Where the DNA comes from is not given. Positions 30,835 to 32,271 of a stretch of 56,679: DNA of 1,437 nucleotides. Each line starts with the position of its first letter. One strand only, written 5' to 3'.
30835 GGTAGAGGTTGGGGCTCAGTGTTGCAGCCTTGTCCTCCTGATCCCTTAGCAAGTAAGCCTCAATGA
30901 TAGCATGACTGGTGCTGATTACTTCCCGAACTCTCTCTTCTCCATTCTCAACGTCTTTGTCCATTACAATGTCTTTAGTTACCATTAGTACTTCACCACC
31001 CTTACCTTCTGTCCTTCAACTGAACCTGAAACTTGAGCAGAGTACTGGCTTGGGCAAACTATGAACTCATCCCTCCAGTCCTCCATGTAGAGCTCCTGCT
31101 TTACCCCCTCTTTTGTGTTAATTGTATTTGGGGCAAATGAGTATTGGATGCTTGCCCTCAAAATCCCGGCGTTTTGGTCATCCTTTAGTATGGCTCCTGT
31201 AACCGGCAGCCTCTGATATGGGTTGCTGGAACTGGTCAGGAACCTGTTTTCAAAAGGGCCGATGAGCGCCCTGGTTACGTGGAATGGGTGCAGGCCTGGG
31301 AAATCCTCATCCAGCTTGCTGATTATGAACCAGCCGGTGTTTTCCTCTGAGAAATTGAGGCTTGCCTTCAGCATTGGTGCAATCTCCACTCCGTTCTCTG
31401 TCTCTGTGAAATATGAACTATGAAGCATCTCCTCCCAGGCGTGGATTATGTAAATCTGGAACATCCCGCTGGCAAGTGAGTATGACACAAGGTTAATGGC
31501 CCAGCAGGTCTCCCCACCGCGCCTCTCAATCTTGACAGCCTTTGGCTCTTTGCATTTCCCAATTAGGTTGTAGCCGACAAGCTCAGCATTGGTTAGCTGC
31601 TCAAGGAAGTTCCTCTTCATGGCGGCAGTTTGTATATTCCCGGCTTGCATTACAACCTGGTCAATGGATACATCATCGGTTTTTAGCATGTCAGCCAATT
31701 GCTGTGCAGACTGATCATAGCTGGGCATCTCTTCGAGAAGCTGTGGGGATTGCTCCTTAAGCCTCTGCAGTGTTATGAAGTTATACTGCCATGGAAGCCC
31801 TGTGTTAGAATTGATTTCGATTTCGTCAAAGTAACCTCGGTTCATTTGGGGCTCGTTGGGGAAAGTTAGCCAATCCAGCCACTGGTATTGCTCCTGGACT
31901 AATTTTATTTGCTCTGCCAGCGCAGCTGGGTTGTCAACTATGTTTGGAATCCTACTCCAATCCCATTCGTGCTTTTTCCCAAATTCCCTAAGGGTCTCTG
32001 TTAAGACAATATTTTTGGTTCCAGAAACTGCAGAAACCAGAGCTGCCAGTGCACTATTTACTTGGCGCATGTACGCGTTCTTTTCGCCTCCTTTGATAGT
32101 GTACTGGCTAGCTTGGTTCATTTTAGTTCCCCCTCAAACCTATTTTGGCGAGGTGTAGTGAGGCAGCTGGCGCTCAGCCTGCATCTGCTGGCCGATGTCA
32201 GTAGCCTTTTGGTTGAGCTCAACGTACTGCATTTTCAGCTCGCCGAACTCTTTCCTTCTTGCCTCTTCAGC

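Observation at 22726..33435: Eight-gene operon with two different AAA+ ATPases, a coiled-coil/vWA(MIDAS) protein and five unknown proteins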

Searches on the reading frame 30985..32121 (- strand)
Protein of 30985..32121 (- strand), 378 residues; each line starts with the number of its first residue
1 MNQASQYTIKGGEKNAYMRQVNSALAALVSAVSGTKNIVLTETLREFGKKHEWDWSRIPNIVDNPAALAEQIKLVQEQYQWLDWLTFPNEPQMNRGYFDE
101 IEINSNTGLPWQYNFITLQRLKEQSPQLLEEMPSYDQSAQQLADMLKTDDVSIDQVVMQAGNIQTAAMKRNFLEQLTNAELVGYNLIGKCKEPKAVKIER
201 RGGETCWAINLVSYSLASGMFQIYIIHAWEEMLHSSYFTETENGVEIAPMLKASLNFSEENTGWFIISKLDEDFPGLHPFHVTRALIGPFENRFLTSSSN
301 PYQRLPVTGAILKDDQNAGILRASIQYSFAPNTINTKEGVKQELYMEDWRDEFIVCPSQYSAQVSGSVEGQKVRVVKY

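Call 4: search_protein_families(library=pfam, proteins=[window:30985-32121:-], max_evalue=0.1)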
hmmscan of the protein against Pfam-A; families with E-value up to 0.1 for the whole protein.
window:30985-32121:- (378 aa): 1 family
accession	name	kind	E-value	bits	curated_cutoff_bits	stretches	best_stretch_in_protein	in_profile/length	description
PF07928.17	Vps54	-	0.077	13.8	27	0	127-170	22-66/133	Vps54-like protein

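Call 8: search_protein_families(library=padloc, proteins=[window:30985-32121:-], max_evalue=0.1)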
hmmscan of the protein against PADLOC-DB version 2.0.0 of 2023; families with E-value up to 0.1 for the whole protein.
window:30985-32121:- (378 aa): 0 families

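Call 9: search_protein_families(library=ncbifam, proteins=[window:30985-32121:-], max_evalue=0.1)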
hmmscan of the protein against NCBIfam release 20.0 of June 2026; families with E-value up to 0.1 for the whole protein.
window:30985-32121:- (378 aa): 1 family
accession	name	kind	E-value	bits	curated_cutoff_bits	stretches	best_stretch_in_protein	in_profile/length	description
TIGR03077.1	not_gcvH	equivalog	0.063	13.3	144.05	0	254-275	83-104/110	glycine cleavage protein H-like protein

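Call 10: search_protein_families(library=phrogs, proteins=[window:30985-32121:-], max_evalue=0.1)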
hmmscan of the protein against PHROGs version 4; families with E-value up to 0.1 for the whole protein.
window:30985-32121:- (378 aa): 0 families

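Call 29: search_solved_structures(query=A3, max_evalue=10)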
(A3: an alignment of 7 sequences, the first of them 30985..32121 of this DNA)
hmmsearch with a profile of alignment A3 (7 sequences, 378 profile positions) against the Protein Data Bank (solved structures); distinct sequences matched with E-value up to 10: 4.
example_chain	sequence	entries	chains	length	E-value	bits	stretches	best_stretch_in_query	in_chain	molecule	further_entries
7p0z_A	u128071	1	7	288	0.14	13.9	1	75-152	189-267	ESX-1 secretion-associated protein EspB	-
7up4_A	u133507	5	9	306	0.69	11.7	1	191-290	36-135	Ribosomal protein S6 kinase alpha-5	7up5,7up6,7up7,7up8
3kn5_A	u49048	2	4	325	0.7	11.6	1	191-291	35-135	Ribosomal protein S6 kinase alpha-5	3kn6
5o6f_A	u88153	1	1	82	1.2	10.8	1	164-208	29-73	Cold-shock protein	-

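Call 36: find_homologous_proteins(query=window:30985-32121:-)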
Query window:30985-32121:- (378 aa): 7 proteins with E <= 0.001 among 2959 candidates.
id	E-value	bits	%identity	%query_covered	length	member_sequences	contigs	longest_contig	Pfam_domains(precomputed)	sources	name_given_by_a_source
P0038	2.2e-253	858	100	100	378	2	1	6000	-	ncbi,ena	-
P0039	3.5e-97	344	44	98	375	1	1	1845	-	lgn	-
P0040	2.6e-95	338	41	99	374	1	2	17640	-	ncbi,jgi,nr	ncbi:hypothetical protein FJZ53_00720 [Candidatus Woesearchaeota archaeon]|nr:hypothetical protein [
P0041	4.7e-89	317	40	98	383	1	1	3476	-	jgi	jgi:hypothetical protein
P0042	1.0e-88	316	40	98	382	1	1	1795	-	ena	-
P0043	1.2e-84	302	39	98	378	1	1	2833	-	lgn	-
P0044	1.9e-76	275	39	97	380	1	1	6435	-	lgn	-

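Call 41: list_cluster_members(proteins=[P0038, P0048, P0069])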
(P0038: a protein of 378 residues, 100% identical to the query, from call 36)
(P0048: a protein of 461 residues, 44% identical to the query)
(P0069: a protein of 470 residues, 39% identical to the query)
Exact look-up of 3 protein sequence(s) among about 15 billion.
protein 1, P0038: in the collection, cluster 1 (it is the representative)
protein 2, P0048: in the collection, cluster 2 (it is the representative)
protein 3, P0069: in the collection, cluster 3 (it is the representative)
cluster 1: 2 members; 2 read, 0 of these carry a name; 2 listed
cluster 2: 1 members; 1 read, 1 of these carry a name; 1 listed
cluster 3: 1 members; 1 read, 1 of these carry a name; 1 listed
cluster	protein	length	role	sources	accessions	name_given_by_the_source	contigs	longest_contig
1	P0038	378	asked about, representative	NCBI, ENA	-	-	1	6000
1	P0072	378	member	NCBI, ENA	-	-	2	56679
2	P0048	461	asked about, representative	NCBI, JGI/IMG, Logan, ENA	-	hypothetical protein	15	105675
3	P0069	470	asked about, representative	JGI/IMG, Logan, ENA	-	hypothetical protein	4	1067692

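Call 53: search_protein_representatives(alignment_id=A9)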
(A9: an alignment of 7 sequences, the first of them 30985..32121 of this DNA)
Query: 7 sequences, 377 profile positions. Proteins with E-value up to 0.001 (for the whole library): 64; up to 1e-10: 50; up to 1e-30: 46. The best 64 are listed.
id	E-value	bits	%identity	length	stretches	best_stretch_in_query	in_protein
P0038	7.6e-173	590.8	-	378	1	1-376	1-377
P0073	1.4e-169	580.0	-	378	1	2-376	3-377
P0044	2.0e-168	576.3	-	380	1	9-376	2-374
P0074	3.7e-149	512.9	-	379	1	3-375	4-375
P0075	7.3e-143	492.1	-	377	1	2-377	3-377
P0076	3.7e-136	470.1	-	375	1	3-376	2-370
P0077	5.3e-132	456.4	-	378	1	3-377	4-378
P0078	4.5e-131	453.3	-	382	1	4-376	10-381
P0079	1.0e-130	452.2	-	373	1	5-376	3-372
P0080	2.9e-130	450.7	-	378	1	6-376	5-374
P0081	4.0e-130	450.2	-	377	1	6-375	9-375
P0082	5.2e-130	449.8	-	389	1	2-376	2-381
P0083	2.6e-129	447.5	-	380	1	1-376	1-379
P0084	3.5e-129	447.1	-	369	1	6-376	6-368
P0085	1.4e-128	445.1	-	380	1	4-376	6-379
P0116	8.1e-41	156.3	-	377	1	4-376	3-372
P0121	8.0e-09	51.0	-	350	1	60-359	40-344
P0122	3.1e-08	49.0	-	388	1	9-291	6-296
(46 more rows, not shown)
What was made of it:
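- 30985..32121 (-): g2: 378-aa Trp-rich protein with an N-terminal helical bundle and a C-terminal long-stranded beta-sheet domain; fold without a detectable relative (block A). Exhaustive HMMER found 64 hits in 1.84 billion representatives (call 53).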

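Call 58: find_encoding_contigs(protein=P0121, flank=10000, max_places=2)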
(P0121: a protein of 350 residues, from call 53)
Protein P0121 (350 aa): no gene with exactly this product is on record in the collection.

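Call 59: find_encoding_contigs(protein=P0116, flank=10000, max_places=2)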
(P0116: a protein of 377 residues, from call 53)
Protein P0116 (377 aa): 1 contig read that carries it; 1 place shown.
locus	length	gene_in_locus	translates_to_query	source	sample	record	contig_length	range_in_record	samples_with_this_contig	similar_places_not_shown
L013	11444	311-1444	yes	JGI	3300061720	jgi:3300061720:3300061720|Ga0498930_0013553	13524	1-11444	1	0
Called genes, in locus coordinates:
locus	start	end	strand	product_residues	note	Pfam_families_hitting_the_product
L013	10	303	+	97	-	-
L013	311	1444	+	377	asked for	-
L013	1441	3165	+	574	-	PF00004:AAA (weak)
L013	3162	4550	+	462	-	-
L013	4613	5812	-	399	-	-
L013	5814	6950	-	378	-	-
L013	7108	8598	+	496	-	-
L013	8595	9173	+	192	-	PF02412:TSP_3 (faint)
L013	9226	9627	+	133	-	PF01870:Hjc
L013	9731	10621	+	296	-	-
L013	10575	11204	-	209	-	-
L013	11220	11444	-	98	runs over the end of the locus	-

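Call 60: find_encoding_contigs(protein=P0122, flank=10000, max_places=2)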
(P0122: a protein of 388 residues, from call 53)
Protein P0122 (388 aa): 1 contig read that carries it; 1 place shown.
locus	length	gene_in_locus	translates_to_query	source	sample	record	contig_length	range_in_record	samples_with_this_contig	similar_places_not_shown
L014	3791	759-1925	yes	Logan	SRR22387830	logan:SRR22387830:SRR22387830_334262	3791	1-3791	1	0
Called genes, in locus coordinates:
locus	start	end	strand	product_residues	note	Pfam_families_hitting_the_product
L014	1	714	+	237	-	?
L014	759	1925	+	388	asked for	-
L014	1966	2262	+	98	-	PF05597:Phasin (weak)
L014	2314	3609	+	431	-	-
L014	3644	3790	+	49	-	?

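Call 63: predict_structure(alignment_id=A10)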
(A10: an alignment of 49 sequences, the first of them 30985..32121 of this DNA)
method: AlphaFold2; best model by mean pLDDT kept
length: 378 residues; sequences in the alignment: 49
mean_pLDDT: 94.5   pTM: 0.92
mean pLDDT of the five models: 94.5, 94.5, 93.7, 93.8, 93.5
residues with pLDDT >= 90: 338; 70-90: 35; 50-70: 4; < 50: 1
segments of 3 or more residues with pLDDT < 50: none
pLDDT, mean of each block of 10 residues (from residue 1): 80 97 98 86 94 94 87 98 97 97 97 96 97 98 95 96 97 96 79 95 96 94 97 93 95 93 97 97 97 88 93 97 97 96 95 98 97 97
secondary structure, 60 per line:
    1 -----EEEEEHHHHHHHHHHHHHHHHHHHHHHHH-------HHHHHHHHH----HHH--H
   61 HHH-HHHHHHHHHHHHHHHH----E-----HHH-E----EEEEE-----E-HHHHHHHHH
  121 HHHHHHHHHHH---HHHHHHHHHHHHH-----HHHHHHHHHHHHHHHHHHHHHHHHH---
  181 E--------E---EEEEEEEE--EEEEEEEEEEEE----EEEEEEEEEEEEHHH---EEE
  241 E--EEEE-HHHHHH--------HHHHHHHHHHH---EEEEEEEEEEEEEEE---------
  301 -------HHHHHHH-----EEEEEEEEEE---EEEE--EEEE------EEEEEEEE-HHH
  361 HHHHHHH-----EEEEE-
elements in order: E6-10 H11-34 H42-50 H60-63 H65-80 E100-104 H112-131 H135-147 H153-177 E194-201 E204-215 E220-231 E238-241 E244-247 H249-254 H263-273 E277-291 H308-314 E320-329 E333-336 E339-342 E349-356 H358-367 E373-377
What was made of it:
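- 30985..32121 (-): AlphaFold2 pLDDT 94.5, pTM 0.92 (call 63).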

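Call 65: fold_search(model_id=the predicted structure, library=pdb)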
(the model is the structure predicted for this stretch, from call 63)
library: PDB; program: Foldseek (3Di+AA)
matches with E <= 10: 613; with E <= 0.001: 0
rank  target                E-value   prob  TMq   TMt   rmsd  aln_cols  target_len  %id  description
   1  3but                  1.1e-01  0.06  0.07  0.17  17.5       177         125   11  Crystal structure of protein Af_0446 from Archaeoglobus fulgidus (released 2008-01-15)
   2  8b0g_H                1.3e-01  0.06  0.08  0.08  27.9       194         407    4  2C9, C5b9-CD59 structure (released 2023-02-22)
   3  7rl8_B                1.8e-01  0.04  0.09  0.11  20.7       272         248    9  Crystal Structure of C79A Mutant of Class D beta-lactamase from Clostridium difficile 630 (released 2021-08-11)
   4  9nms_A                1.9e-01  0.04  0.09  0.11  23.7       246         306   10  R162Q mutant of inwardly rectifying potassium channel Kir7.1 (released 2026-01-28)
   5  9b6q_H                2.4e-01  0.05  0.09  0.20  17.4       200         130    6  Fab1-4 in complex with the capsid of Adeno-associated virus type 9 (released 2025-04-16)
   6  6i7s_G                3.1e-01  0.02  0.11  0.06  25.3       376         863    7  Microsomal triglyceride transfer protein (released 2019-08-21)
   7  7rlr_B                3.3e-01  0.04  0.09  0.12  19.9       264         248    9  Crystal Structure of K83A Mutant of Class D beta-lactamase from Clostridium difficile 630 (released 2021-08-11)
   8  6b3r_A                3.7e-01  0.02  0.11  0.04  35.3       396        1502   12  Structure of the mechanosensitive channel Piezo1 (released 2017-12-20)
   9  5wib_B                4.1e-01  0.03  0.09  0.13  18.0       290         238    8  Structure of Acinetobacter baumannii carbapenemase OXA-239 K82D bound to imipenem (released 2017-12-27)
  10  4oqd_A                4.4e-01  0.21  0.08  0.13   6.8        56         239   14  Crystal structure of the tylM1 N,N-dimethyltransferase in complex with SAH and TDP-Qui3NMe2 (released 2014-02-26)
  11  6ue2_B                4.6e-01  0.02  0.08  0.11  20.9       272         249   10  1.85 Angstrom Resolution Crystal Structure of Class D beta-lactamase from Clostridium difficile 630 (released 2019-12-25)
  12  4oqd_B                4.9e-01  0.21  0.08  0.13   6.8        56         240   14  Crystal structure of the tylM1 N,N-dimethyltransferase in complex with SAH and TDP-Qui3NMe2 (released 2014-02-26)
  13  6wy4_B                4.9e-01  0.03  0.09  0.12  20.3       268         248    9  Crystal Structure of Wild Type Class D beta-lactamase from Clostridium difficile 630 (released 2020-05-27)
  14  4oqd_C                5.2e-01  0.21  0.08  0.12   7.1        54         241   15  Crystal structure of the tylM1 N,N-dimethyltransferase in complex with SAH and TDP-Qui3NMe2 (released 2014-02-26)
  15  7kep                  5.8e-01  0.02  0.08  0.11  20.6       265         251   10  avibactam-CDD-1 2 minute complex (released 2021-01-20)
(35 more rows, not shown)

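Call 85: fold_search(model_id=the predicted structure, library=viral)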
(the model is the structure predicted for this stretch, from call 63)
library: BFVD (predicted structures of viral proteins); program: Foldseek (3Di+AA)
matches with E <= 10: 616; with E <= 0.001: 0
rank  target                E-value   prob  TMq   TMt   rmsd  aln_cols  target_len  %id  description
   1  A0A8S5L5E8            3.8e-03  0.06  0.08  0.07  32.6       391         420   10  Maturation protein [ssRNA phage SRR5466728_2]
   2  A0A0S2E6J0            1.4e-02  0.13  0.12  0.07  24.9       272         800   11  Envelope and capsid protein [White spot syndrome virus]
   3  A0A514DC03            1.7e-02  0.06  0.08  0.09  31.3       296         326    8  Uncharacterized protein (Fragment) [Leviviridae sp.]
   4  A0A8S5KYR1            3.3e-02  0.08  0.12  0.11  31.4       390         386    9  Maturation protein [ssRNA phage Gephyllon.1_14]
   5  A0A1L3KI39            5.0e-02  0.06  0.11  0.11  23.4       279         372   10  Maturation protein [Beihai levi-like virus 27]
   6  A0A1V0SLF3            5.6e-02  0.10  0.11  0.09  25.1       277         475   12  BTB domain-containing protein [Klosneuvirus KNV1]
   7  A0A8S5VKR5            6.7e-02  0.08  0.09  0.07  20.8       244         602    8  (no name in the UniProt tables at hand)
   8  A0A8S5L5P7            8.4e-02  0.04  0.10  0.09  32.4       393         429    7  Maturation protein [ssRNA phage SRR7976326_1]
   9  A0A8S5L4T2            9.5e-02  0.03  0.09  0.09  29.8       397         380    8  Maturation protein [ssRNA phage SRR5466725_15]
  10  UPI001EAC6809         1.2e-01  0.07  0.10  0.17  20.5       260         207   11  (no name look-up for this kind of identifier)
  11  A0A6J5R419            1.2e-01  0.05  0.13  0.11  26.1       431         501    8  Prohead protease [uncultured Caudovirales phage]
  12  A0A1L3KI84            1.2e-01  0.03  0.08  0.08  28.8       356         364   10  Maturation protein [Beihai levi-like virus 35]
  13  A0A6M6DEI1            1.8e-01  0.20  0.09  0.17  13.7        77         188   13  (no name in the UniProt tables at hand)
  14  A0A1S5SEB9            1.8e-01  0.15  0.11  0.11  13.2       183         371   12  (no name in the UniProt tables at hand)
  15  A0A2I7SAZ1            1.8e-01  0.08  0.14  0.17  23.1       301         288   10  (no name in the UniProt tables at hand)
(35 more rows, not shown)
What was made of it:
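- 30985..32121 (-): Foldseek PDB best E 0.11 with TM <=0.15 (call 65); BFVD TM <=0.15 (call 85).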

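Call 104: find_related_loci(query=A9, collection=viral_contigs, flank=5000)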
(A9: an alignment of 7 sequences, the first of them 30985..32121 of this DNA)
Query A9 (378 aa) in viral_contigs; peptide patterns used: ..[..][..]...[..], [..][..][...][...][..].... (x = any residue, [..] = any of these).
23 stretches matched a pattern, but none encodes a relative of the query by tblastn (E <= 1e-3).
